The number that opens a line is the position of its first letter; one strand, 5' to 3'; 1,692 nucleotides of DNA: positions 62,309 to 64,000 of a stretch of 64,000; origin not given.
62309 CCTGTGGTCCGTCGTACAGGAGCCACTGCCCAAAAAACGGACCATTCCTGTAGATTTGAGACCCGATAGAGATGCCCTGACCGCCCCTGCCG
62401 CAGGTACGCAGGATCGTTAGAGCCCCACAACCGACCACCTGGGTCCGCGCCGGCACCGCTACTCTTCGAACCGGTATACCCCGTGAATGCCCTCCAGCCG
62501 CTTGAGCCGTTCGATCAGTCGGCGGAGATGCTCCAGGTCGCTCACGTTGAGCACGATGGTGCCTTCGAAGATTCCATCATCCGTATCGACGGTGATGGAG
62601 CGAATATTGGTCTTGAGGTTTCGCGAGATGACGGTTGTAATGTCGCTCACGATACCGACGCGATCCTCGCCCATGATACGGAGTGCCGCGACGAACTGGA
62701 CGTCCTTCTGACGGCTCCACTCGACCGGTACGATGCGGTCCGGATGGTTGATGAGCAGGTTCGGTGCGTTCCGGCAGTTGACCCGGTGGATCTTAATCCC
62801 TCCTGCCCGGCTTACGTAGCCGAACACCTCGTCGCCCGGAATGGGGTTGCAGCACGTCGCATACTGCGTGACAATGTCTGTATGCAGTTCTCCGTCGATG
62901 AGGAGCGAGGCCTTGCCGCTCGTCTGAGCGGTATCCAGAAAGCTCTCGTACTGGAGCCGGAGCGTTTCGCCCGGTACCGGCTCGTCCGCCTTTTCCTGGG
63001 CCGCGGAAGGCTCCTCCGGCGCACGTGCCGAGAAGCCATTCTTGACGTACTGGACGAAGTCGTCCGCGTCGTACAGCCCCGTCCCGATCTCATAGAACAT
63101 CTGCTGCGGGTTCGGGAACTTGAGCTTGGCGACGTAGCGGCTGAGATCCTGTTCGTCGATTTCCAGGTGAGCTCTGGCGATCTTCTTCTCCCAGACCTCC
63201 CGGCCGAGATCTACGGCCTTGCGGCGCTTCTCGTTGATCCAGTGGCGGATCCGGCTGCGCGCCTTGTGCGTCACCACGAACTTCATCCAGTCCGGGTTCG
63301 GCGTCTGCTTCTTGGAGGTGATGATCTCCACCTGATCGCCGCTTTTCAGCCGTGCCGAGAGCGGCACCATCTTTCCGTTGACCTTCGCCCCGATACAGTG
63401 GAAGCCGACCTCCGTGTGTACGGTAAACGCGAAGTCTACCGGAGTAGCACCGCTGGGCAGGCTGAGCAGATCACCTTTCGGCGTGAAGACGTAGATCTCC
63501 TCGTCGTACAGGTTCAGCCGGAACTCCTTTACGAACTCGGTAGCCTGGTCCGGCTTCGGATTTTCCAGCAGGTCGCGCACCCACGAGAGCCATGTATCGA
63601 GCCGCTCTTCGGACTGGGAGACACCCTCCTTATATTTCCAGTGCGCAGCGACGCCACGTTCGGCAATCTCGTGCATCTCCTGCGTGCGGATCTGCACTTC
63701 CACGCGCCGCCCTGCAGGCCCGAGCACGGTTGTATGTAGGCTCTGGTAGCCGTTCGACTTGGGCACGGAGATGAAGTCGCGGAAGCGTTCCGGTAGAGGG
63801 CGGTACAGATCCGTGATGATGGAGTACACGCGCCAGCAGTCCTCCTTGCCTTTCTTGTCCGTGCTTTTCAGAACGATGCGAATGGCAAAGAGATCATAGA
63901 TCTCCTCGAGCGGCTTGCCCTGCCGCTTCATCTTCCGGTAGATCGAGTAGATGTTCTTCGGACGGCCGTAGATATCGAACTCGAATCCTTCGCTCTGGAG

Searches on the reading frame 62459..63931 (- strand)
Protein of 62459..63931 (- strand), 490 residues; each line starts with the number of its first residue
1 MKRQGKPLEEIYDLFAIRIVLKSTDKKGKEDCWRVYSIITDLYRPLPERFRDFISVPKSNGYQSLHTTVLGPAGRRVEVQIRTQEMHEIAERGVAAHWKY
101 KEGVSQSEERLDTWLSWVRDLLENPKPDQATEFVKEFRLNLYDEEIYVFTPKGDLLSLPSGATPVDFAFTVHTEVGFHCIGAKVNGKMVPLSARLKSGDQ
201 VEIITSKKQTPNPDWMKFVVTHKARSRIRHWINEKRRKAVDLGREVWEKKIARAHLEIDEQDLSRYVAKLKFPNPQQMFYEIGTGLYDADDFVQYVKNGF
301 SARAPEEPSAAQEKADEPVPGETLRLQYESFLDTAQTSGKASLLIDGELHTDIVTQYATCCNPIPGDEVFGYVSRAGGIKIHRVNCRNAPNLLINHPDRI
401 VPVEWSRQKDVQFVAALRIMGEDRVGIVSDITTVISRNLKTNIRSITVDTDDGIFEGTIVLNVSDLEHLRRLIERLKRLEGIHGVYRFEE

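Call 77: search_protein_families(library=pfam, proteins=[window:62459-63931:-], max_evalue=0.00001)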
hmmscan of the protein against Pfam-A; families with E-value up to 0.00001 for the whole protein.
window:62459-63931:- (490 aa): 5 families
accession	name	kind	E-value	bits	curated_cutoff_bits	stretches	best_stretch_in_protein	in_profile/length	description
PF04607.23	RelA_SpoT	-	1.9e-33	115.5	27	1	1-103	13-111/113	Region found in RelA / SpoT proteins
PF02824.27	TGS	-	1.9e-22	79.5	22.2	1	146-205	1-60/60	TGS domain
PF13291.12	ACT_4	-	7.4e-20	71.9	27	1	411-487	3-80/80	ACT domain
PF19296.4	RelA_AH_RIS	-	1.5e-13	51.7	23.8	1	217-385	2-171/185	RelA/SpoT, AH and RIS domains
PF01842.31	ACT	-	3e-06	27.3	27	1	417-476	3-64/66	ACT domain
